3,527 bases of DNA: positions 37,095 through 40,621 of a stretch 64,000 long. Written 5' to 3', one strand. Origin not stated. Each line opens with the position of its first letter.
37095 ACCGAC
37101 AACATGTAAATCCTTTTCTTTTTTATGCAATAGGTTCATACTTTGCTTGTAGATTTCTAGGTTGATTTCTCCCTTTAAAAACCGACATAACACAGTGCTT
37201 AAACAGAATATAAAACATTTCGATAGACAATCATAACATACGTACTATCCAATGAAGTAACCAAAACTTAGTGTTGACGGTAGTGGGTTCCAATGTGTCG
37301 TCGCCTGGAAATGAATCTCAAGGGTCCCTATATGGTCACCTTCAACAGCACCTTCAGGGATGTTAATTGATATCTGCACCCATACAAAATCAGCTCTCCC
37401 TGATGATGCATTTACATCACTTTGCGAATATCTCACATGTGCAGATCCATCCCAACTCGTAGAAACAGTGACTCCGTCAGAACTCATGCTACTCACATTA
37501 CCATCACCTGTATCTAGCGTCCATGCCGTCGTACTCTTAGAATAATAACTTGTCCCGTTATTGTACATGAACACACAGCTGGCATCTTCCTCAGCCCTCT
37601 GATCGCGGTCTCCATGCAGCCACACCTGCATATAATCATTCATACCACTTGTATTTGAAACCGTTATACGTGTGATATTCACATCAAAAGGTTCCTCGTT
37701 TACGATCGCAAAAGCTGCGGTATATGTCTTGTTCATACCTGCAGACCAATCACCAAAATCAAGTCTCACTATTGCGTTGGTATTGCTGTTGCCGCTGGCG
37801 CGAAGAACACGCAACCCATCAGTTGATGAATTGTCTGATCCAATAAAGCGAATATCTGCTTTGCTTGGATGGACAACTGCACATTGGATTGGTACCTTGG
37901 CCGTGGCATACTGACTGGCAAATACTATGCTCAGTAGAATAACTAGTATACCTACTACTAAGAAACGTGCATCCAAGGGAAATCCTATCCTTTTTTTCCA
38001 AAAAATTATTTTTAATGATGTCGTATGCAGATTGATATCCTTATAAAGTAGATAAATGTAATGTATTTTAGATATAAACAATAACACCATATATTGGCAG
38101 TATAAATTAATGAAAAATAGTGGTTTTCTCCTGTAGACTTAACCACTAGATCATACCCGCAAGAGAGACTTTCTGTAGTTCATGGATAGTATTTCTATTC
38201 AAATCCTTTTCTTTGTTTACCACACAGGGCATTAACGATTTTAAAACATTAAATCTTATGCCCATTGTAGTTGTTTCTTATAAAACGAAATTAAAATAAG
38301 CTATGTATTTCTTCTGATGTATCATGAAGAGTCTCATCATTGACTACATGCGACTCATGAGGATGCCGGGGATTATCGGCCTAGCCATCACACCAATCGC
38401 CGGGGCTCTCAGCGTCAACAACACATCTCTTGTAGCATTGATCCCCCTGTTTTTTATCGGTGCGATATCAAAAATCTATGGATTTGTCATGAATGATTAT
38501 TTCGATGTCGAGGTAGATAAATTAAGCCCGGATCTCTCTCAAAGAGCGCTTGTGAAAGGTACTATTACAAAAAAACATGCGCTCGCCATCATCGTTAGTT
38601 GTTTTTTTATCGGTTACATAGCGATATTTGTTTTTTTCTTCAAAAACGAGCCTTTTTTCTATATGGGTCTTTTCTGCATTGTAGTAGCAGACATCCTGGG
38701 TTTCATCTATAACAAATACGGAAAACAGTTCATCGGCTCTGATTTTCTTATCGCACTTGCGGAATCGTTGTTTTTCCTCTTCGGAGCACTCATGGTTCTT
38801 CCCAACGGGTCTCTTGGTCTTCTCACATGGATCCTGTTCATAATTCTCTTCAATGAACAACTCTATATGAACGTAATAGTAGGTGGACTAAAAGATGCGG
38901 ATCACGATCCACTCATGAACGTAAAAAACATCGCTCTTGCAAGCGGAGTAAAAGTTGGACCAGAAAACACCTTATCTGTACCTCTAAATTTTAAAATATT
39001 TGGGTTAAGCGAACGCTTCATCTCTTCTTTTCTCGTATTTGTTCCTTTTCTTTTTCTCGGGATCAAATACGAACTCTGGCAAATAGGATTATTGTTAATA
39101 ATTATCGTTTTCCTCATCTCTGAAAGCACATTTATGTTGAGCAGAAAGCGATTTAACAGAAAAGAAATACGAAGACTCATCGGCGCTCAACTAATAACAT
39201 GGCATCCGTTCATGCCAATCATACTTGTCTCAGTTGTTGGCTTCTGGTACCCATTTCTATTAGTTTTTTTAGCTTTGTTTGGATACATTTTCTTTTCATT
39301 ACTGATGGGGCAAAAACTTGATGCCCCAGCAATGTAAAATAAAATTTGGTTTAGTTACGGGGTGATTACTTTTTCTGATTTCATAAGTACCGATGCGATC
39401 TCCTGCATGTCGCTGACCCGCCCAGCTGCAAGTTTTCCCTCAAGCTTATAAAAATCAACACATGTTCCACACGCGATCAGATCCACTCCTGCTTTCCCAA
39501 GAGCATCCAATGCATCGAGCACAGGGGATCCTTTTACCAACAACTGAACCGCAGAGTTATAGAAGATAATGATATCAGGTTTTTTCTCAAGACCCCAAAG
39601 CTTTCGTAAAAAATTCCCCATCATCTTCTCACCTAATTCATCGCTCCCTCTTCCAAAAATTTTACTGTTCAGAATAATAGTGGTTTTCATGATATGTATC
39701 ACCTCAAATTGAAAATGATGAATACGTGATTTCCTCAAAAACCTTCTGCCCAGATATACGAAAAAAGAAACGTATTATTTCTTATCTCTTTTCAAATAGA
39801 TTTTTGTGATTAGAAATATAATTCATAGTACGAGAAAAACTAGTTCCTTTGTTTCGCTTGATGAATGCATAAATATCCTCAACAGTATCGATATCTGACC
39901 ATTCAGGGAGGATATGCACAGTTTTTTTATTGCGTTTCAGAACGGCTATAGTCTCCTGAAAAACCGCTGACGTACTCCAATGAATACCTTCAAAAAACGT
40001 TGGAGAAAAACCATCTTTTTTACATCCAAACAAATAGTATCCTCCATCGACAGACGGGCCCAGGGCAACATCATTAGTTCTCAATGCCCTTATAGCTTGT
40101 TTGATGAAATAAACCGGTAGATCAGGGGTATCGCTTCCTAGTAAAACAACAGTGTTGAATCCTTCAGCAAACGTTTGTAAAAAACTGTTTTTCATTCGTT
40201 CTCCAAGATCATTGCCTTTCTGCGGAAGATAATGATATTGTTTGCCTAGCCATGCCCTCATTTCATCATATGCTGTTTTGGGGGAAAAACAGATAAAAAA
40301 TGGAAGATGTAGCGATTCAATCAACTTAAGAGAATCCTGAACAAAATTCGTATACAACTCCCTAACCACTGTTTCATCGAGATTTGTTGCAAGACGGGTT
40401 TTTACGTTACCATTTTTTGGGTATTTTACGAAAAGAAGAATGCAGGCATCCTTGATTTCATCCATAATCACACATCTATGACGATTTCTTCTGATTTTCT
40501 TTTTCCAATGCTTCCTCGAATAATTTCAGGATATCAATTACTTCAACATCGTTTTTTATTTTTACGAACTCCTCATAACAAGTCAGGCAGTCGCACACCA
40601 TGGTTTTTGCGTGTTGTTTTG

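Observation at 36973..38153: tRNA-Gly(CCC) with a 24-bp direct repeat of its 5' end 1.1 kb away: footprint of a tRNA-targeted integration carrying a secreted-protein gene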

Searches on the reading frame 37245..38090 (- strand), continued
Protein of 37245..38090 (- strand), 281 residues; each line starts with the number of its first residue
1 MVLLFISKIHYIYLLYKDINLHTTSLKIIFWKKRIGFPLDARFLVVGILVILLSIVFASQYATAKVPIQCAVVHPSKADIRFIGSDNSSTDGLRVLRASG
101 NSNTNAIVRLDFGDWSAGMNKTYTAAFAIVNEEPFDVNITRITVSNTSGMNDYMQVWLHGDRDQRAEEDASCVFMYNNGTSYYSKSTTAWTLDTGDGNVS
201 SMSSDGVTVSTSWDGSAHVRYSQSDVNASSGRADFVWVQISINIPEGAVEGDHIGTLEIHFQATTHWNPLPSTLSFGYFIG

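Call 69: find_encoding_contigs(protein=P0002, flank=6000, max_places=3)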
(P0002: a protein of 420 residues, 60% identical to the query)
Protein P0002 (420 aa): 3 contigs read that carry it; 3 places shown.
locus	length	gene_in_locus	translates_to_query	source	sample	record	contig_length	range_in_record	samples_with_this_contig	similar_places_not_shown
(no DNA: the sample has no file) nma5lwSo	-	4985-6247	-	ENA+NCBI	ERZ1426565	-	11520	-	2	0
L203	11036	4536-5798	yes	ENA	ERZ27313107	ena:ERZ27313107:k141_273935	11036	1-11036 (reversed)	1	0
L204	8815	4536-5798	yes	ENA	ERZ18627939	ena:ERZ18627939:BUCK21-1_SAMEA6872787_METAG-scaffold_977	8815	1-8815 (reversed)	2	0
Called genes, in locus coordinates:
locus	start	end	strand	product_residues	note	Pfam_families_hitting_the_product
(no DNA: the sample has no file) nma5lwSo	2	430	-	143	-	?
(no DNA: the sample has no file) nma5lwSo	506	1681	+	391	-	PF01609:DDE_Tnp_1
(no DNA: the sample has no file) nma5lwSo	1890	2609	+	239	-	PF00881:Nitroreductase (weak)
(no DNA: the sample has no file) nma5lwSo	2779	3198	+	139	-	PF00881:Nitroreductase (weak)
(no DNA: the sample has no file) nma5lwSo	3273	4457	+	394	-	PF04412:AcnX, PF28403:AcnX_2nd, PF28406:AcnX_3rd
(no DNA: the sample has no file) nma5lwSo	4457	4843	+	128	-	PF01989:AcnX_swivel_put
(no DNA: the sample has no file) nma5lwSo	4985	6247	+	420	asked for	-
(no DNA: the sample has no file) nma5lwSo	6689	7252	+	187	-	PF01909:NTP_transf_2, PF18765:Polbeta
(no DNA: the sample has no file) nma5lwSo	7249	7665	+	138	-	PF05168:HEPN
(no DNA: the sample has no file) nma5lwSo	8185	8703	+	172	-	PF01966:HD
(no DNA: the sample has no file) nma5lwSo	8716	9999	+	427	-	PF08442:ATP-grasp_2, PF13549:ATP-grasp_5 (weak), PF24948:Citrate_synth_N, PF00549:Ligase_CoA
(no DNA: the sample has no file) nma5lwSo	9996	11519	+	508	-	?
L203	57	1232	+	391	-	PF01609:DDE_Tnp_1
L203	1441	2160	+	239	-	PF00881:Nitroreductase (weak)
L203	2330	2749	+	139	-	PF00881:Nitroreductase (weak)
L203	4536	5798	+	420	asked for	-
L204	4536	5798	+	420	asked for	-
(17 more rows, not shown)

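Call 70: find_encoding_contigs(protein=P0004, flank=6000, max_places=3)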
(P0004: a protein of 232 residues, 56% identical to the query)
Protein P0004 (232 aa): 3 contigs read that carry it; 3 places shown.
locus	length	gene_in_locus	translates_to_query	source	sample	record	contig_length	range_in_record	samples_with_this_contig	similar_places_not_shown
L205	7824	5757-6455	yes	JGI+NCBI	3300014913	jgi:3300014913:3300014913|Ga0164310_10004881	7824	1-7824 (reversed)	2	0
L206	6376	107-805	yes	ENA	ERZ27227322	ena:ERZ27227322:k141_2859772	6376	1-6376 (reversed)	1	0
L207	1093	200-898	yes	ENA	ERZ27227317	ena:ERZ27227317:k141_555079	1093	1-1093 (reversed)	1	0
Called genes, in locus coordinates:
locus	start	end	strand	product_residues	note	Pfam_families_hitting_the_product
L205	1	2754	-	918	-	?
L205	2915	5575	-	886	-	PF04916:Phospholip_B, PF01011:PQQ (weak), PF13360:PQQ_2, PF13570:Beta-prop_ACSF4, PF13360:PQQ_2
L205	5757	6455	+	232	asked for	-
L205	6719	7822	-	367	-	PF04055:Radical_SAM, PF13353:Fer4_12 (weak), PF13186:SPASM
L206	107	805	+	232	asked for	-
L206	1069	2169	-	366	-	PF04055:Radical_SAM, PF13353:Fer4_12 (weak), PF13186:SPASM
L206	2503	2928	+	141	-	PF04014:MazE_antitoxin (weak)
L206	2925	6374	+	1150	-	?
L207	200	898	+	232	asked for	-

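Call 74: search_protein_families(library=ncbifam, proteins=[window:37245-37976:-], max_evalue=0.01)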
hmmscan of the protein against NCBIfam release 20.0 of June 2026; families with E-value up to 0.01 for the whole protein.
window:37245-37976:- (243 aa): 0 families

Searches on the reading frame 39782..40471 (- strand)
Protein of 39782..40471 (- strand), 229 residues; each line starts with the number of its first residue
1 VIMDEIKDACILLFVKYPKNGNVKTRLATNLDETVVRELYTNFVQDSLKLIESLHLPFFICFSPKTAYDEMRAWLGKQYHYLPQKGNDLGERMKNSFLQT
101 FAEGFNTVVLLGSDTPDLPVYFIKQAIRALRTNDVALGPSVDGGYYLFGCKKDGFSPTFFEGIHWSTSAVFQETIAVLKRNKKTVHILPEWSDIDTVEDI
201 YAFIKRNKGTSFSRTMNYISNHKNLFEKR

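Call 7: search_protein_families(library=pfam, proteins=[window:39782-40471:-], max_evalue=0.01)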
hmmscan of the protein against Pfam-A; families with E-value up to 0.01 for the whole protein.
window:39782-40471:- (229 aa): 2 families
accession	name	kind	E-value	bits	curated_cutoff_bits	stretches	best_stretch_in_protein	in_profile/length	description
PF09837.15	DUF2064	-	9.9e-32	109.7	25.8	1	55-167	10-120/120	Uncharacterized protein conserved in bacteria (DUF2064)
PF01983.22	CofC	-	0.00048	19.8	22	1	19-159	9-142/217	Guanylyl transferase CofC like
